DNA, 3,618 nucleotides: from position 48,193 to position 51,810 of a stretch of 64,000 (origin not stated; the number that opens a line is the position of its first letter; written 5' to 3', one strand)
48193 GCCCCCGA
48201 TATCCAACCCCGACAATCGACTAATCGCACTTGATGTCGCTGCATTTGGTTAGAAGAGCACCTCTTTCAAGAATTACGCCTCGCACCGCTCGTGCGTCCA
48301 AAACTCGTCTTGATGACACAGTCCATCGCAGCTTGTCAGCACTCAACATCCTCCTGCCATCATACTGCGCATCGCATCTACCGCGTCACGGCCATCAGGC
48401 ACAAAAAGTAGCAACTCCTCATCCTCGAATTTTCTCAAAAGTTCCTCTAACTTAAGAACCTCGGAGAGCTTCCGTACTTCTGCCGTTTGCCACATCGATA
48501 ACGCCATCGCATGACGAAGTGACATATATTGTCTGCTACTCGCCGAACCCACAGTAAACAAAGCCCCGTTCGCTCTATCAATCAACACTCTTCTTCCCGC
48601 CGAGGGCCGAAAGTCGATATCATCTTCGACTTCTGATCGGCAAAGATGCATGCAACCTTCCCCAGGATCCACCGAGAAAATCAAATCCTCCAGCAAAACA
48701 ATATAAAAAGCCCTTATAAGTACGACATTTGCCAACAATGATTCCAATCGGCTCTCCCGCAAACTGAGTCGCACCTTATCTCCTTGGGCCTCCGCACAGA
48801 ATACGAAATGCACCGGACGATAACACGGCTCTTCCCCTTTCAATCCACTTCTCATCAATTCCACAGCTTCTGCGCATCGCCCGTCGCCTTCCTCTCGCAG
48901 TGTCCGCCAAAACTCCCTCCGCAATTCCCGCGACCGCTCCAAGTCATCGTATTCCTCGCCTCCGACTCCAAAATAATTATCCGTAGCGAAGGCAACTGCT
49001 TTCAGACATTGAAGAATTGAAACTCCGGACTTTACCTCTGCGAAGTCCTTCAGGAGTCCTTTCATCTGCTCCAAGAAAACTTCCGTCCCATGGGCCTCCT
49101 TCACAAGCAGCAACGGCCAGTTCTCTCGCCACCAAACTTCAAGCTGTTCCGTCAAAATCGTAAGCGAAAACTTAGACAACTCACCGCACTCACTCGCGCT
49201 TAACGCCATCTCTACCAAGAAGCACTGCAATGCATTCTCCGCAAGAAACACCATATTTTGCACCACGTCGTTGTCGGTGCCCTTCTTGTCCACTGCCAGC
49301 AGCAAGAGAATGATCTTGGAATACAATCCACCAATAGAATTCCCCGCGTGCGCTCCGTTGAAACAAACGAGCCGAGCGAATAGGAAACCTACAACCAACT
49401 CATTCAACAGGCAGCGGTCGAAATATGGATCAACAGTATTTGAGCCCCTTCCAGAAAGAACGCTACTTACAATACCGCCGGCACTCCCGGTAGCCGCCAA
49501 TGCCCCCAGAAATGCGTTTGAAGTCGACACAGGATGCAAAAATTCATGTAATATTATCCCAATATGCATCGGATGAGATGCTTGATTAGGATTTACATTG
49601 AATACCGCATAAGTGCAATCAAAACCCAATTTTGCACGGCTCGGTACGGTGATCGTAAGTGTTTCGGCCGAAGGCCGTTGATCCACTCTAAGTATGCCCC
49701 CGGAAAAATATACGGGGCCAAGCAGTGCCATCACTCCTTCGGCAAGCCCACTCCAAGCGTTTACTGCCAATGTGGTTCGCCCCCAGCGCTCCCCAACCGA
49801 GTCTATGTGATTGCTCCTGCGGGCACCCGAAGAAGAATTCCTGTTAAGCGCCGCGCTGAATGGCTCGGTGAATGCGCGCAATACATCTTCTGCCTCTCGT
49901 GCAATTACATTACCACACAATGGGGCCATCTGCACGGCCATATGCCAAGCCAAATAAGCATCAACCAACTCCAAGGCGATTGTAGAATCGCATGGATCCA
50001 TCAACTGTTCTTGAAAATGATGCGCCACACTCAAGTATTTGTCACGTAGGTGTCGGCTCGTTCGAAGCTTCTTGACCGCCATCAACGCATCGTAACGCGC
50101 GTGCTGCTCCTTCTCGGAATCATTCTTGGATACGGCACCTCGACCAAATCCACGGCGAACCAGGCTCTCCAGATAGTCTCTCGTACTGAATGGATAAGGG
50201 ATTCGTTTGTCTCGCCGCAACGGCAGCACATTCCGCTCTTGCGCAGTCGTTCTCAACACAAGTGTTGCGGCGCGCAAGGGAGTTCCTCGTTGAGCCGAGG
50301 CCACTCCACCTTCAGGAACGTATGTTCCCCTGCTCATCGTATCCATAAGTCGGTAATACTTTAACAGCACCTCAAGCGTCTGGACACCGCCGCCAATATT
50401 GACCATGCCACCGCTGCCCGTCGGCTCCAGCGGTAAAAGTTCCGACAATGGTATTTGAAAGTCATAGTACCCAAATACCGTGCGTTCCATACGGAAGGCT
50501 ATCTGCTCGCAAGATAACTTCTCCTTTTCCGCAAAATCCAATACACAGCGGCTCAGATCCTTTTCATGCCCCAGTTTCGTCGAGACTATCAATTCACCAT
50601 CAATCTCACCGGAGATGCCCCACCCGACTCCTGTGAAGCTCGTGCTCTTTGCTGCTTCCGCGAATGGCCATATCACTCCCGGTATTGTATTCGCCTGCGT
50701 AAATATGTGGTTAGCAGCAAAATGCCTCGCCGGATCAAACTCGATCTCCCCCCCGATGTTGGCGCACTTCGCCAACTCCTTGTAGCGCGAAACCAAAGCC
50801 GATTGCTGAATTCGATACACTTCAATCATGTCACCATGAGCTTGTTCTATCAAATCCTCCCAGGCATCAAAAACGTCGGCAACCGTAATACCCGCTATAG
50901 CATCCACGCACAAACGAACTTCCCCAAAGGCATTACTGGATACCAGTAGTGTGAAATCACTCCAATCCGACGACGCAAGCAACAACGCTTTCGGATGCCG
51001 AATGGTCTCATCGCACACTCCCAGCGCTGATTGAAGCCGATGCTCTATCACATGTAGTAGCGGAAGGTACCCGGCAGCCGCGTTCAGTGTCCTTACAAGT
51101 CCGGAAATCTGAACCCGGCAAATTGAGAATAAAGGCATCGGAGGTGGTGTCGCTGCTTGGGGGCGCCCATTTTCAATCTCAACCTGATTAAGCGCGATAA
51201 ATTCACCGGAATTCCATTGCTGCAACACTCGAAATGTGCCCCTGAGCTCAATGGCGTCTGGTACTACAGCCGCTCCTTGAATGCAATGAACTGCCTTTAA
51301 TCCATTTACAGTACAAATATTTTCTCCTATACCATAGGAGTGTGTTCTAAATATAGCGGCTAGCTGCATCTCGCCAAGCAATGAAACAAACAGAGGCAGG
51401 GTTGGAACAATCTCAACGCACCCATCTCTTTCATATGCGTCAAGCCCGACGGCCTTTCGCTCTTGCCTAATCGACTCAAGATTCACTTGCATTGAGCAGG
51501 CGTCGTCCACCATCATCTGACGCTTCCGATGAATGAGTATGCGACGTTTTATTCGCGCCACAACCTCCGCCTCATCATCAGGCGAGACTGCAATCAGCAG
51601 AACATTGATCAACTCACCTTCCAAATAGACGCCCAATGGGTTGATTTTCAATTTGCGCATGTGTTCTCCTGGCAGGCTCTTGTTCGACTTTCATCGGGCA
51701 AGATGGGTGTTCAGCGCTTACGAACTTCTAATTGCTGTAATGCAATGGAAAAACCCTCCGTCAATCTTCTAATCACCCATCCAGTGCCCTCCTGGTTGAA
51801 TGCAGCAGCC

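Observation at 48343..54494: Low-GC four-gene operon (KAP P-loop NTPase, 317 aa, 202 aa, 1105 aa): candidate undescribed defence-like system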

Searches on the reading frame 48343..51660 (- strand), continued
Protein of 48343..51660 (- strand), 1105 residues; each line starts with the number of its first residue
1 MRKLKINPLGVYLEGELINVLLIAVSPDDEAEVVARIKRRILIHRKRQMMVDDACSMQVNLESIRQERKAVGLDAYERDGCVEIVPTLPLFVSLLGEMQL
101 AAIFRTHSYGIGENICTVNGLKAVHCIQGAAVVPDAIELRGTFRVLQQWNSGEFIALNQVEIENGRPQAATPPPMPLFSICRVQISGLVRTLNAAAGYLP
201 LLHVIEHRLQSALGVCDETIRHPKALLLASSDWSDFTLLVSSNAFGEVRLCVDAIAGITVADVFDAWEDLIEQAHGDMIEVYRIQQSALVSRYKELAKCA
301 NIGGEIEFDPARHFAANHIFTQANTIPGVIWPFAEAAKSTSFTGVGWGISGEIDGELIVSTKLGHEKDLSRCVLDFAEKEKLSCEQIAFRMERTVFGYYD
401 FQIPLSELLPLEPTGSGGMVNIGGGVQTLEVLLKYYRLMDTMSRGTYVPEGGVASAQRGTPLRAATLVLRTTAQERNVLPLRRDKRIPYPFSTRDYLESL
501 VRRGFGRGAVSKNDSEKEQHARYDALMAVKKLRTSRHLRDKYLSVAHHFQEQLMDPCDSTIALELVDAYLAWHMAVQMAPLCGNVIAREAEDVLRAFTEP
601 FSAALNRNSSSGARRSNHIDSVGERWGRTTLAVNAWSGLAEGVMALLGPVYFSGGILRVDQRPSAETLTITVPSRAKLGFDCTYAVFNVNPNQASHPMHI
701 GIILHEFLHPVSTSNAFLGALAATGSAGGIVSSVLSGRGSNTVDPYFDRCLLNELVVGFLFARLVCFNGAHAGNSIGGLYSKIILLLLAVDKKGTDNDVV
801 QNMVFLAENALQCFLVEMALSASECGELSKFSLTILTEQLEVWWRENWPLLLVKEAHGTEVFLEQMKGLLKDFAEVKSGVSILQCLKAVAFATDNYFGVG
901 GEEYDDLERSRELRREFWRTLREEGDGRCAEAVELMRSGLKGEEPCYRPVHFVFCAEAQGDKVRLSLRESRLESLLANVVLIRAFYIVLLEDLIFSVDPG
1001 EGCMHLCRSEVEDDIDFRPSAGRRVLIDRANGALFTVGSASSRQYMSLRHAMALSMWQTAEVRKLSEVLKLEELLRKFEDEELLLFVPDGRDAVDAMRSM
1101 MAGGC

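Call 104: search_protein_families(library=pfam, proteins=[L016:471-2657:+, L016:2662-3156:+, L017:585-1925:+, L017:1941-3116:+, L017:3152-3613:+], max_evalue=0.01)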
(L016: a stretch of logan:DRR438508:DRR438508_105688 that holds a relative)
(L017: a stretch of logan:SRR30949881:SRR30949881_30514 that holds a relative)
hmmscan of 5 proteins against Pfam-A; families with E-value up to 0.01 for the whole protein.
L016:471-2657:+ (728 aa): 2 families
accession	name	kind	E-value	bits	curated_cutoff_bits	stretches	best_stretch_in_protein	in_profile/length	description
PF19974.5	TCAD9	-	6.5e-23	82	40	1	213-394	263-422/429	Ternary complex associated domain 9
PF01636.29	APH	-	0.00062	20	23.2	1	75-268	23-182/239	Phosphotransferase enzyme family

L016:2662-3156:+ (164 aa): 0 families

L017:585-1925:+ (446 aa): 1 family
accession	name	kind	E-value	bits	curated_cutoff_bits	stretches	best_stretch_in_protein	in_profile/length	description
PF00149.33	Metallophos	-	6e-12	46.8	21.5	1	95-347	4-190/191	Calcineurin-like phosphoesterase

L017:1941-3116:+ (391 aa): 0 families

L017:3152-3613:+ (153 aa): 0 families

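Call 111: search_protein_families(library=padloc, proteins=[L009:13569-14645:-, L009:14662-17373:-, L009:5154-6587:+, L009:6607-7020:+, L015:4745-5980:-, L015:14038-16986:+, L015:16983-18083:+, L011:12881-14452:-, L016:471-2657:+, L017:585-1925:+], max_evalue=0.00001)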
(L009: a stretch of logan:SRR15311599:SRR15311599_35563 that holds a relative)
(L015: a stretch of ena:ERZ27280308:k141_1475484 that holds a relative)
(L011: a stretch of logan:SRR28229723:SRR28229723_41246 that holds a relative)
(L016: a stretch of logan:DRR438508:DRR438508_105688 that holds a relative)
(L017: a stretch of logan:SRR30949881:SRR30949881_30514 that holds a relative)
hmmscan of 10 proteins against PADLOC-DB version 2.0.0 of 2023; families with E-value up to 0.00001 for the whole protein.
L009:13569-14645:- (358 aa): 1 family
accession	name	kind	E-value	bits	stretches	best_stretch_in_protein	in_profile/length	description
PDLC05053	PDC-S62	-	1.7e-06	24.9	0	64-105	21-62/566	-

L009:14662-17373:- (903 aa): 32 families (the best 25 are shown)
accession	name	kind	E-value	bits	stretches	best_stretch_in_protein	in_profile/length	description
PDLC00633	ZorD1|ZorD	-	1.8e-122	408.2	1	417-892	434-903/908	"SWI2/SNF2 helicase, Mrr-like nuclease"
PDLC02842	DpdE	-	9.4e-119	395.8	1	403-895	677-1172/1176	DpdE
PDLC00632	ZorD1|ZorD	-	1.4e-110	368.9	1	425-889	592-1095/1101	"SWI2/SNF2 helicase, Mrr-like nuclease"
PDLC02849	DpdE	-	5.5e-105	350.4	1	393-896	367-853/857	DpdE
PDLC00629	ZorD1|ZorD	-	1.3e-102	342.4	1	417-882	474-965/1012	"SWI2/SNF2 helicase, Mrr-like nuclease"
PDLC00631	ZorD1|ZorD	-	2.3e-102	341.5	1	426-874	441-910/1071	"SWI2/SNF2 helicase, Mrr-like nuclease"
PDLC00634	ZorD1|ZorD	-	1.1e-99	332.7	1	420-883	488-980/1208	"SWI2/SNF2 helicase, Mrr-like nuclease"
PDLC02845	DpdE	-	1.4e-98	329.1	1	421-881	838-1280/1293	DpdE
PDLC02850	DpdE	-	2.6e-96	321.7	1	373-878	756-1246/1282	DpdE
PDLC02851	DpdE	-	1.8e-79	265.7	1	271-878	450-1039/1055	DpdE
PDLC02854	DpdE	-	7e-75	250.6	1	427-877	580-1065/1083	DpdE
PDLC00628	ZorD1|ZorD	-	3.8e-73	244.8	1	422-856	508-947/1171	"SWI2/SNF2 helicase, Mrr-like nuclease"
PDLC00627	ZorD1|ZorD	-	1.5e-68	229.8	2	531-850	609-961/1006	"SWI2/SNF2 helicase, Mrr-like nuclease"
PDLC02848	DpdE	-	8.5e-63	210.6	1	373-755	308-677/856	DpdE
PDLC00630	ZorD1|ZorD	-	1.7e-44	150.6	1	531-848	270-617/817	"SWI2/SNF2 helicase, Mrr-like nuclease"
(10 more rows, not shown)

L009:5154-6587:+ (477 aa): 0 families

L009:6607-7020:+ (137 aa): 0 families

L015:4745-5980:- (411 aa): 7 families
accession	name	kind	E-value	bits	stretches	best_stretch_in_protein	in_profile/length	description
PDLC04790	PDC-S01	-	5.2e-94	313.3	1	1-410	8-416/422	-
PDLC04789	PDC-S01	-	3.7e-38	129.5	1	4-389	2-364/375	-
PDLC04791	PDC-S01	-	2.8e-20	70.4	1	173-389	160-375/395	-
PDLC04787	PDC-S01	-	7.5e-13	46.1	1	3-294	10-303/412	-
PDLC04786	PDC-S01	-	3.6e-11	40.5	0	278-381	303-402/439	-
PDLC04788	PDC-S01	-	3.8e-10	37.3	1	18-383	18-400/448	-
PDLC04792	PDC-S01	-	2.6e-09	34.2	0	4-40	2-40/452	-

L015:14038-16986:+ (982 aa): 57 families (the best 25 are shown)
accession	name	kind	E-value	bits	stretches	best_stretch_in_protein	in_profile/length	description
PDLC03604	REase_MTase_IIG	-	2.4e-87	292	2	443-899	510-970/1011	Type IIG restriction enzyme-methyltransferase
PDLC03612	REase_MTase_IIG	-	9.8e-69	230.7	2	473-919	806-1233/1247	Type IIG restriction enzyme-methyltransferase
PDLC03601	REase_MTase_IIG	-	9.5e-62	207.1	2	306-816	496-1008/1110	Type IIG restriction enzyme-methyltransferase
PDLC03335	MTase_II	-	1.1e-60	203.9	1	335-875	61-581/607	Type II methyltransferase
PDLC03629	REase_MTase_IIG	-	2.9e-58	195.6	1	471-878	568-978/1182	Type IIG restriction enzyme-methyltransferase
PDLC03596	REase_MTase_IIG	-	6.5e-46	154.9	2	307-919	580-1132/1148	Type IIG restriction enzyme-methyltransferase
PDLC03609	REase_MTase_IIG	-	6.5e-32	108.3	2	471-874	555-937/1066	Type IIG restriction enzyme-methyltransferase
PDLC03313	MTase_II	-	1.9e-30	104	1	470-881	141-531/563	Type II methyltransferase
PDLC03226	MTase_II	-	3e-26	90.2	2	649-891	326-556/579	Type II methyltransferase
PDLC02643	DrmMI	-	1.4e-23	80.7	2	165-334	548-690/1347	DrmMI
PDLC02529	PglX|PglXI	-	1e-22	77.8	1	627-844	527-729/1189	PglX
PDLC03250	MTase_II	-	3.1e-22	77.1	1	473-858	340-699/775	Type II methyltransferase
PDLC03235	MTase_II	-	1.4e-21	75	1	472-587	245-359/648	Type II methyltransferase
PDLC03628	REase_MTase_IIG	-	5e-20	69.2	1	235-552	491-821/1100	Type IIG restriction enzyme-methyltransferase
PDLC03245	MTase_II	-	1.6e-19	67.9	1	474-848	159-513/577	Type II methyltransferase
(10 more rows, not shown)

L015:16983-18083:+ (366 aa): 16 families
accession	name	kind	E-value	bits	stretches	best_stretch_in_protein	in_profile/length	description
PDLC02693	Orf5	-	2e-49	167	1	2-360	208-542/543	Orf5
PDLC03655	mREase_IV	-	1.8e-43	147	2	2-272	252-520/629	Type IV methyl-directed restriction enzyme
PDLC04155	HEC-06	-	5.4e-27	92.5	1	26-361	244-559/562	-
PDLC04157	HEC-06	-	1.6e-26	91.1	1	85-361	298-556/558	-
PDLC04154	HEC-06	-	4.9e-24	82.9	1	1-360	236-564/569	-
PDLC02700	Orf5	-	2.4e-18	64.2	1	108-360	319-555/555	Orf5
PDLC02687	Orf5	-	1.2e-15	55.3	1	29-344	250-542/543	Orf5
PDLC02702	Orf5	-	9.3e-15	52.4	1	46-361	230-542/543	Orf5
PDLC02695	Orf5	-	1.7e-12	44.6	1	144-359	391-600/601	Orf5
PDLC02701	Orf5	-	3e-10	37.2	1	47-359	277-593/596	Orf5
PDLC02691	Orf5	-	5.4e-09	33.2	1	242-360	469-579/579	Orf5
PDLC02792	SspE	-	8.5e-08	29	1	252-318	637-691/771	SspE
PDLC02694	Orf5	-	2.1e-06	24.7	1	212-360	436-573/574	Orf5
PDLC02697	Orf5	-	3e-06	24.1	1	291-359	517-584/585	Orf5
PDLC02696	Orf5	-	6.5e-06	23.4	1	215-316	444-543/558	Orf5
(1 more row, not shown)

L011:12881-14452:- (523 aa): 0 families

L016:471-2657:+ (728 aa): 0 families

L017:585-1925:+ (446 aa): 2 families
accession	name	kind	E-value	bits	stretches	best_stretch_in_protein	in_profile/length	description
PDLC05051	PDC-S60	-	1e-16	58.3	1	95-351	4-245/1027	-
PDLC00736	Effector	-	6.9e-09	33.2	1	92-346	3-232/561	Endonuclease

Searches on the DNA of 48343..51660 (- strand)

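Call 109: search_rna_families(sources=[L015, L008, L009, L011], threshold=gathering)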
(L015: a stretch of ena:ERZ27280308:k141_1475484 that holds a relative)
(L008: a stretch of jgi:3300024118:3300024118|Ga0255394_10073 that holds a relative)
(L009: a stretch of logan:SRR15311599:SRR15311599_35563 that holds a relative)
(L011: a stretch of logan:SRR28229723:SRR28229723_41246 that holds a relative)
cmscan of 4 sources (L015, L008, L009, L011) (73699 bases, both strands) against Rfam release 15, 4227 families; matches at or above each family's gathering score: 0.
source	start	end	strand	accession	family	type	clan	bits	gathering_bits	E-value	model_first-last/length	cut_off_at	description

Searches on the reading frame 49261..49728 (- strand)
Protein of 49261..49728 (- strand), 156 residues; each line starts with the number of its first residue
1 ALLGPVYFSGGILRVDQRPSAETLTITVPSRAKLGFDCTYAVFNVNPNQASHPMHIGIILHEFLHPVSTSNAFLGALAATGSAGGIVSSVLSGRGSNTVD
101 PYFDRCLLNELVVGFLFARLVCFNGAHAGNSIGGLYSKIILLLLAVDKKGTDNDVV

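Call 97: search_solved_structures(query=A4, max_evalue=10, show_alignments=3)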
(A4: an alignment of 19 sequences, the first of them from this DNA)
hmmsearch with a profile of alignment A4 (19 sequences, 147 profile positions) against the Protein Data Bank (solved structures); distinct sequences matched with E-value up to 10: 3.
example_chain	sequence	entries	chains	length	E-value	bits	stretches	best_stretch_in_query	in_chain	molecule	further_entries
6pew_D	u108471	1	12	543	0.18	14.7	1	39-114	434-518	Glutamine synthetase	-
2oku_A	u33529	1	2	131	0.36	13.8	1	74-121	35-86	Acyl-CoA dehydrogenase family protein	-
9vzy_A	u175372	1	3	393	0.99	12.3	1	56-81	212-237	HTH cro/C1-type domain-containing protein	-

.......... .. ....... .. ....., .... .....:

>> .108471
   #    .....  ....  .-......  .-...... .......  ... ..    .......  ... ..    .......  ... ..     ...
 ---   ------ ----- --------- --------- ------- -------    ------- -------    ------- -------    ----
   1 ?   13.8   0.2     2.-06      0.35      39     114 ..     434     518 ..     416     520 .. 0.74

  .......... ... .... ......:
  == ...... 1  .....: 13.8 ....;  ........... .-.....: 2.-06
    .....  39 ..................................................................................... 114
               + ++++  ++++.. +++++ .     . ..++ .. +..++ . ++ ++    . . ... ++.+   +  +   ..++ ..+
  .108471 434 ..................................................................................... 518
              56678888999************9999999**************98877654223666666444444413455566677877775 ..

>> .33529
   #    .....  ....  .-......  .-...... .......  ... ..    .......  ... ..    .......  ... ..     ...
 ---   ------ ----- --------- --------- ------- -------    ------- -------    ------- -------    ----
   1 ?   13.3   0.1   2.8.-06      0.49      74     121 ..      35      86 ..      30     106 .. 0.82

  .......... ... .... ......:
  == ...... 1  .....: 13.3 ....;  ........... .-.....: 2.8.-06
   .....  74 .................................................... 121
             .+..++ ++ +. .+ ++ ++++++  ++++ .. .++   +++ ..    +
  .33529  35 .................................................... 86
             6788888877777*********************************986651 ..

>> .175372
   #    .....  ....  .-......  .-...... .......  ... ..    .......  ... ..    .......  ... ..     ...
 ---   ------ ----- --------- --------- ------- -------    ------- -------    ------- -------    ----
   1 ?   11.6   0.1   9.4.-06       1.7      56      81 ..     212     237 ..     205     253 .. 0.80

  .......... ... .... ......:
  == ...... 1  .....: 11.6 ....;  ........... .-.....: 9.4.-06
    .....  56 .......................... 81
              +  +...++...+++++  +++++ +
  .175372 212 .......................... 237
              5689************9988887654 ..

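Call 118: search_protein_families(library=pfam, alignment_id=A4, max_evalue=10)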
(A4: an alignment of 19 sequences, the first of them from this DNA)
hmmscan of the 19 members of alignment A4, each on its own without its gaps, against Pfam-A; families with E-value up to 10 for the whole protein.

A. member 1, seq(156 aa): 0 families

B. families by the number of members that match (of 19 scanned): 4 families
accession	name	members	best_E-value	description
PF18894.6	PhageMetallopep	3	0.025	Putative phage metallopeptidase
PF06284.16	Cytomega_UL84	1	0.071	Cytomegalovirus UL84 protein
PF18903.5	DUF5659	1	0.082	Domain of unknown function (DUF5659)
PF22874.1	SBE2_M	1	0.14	SBE2, middle domain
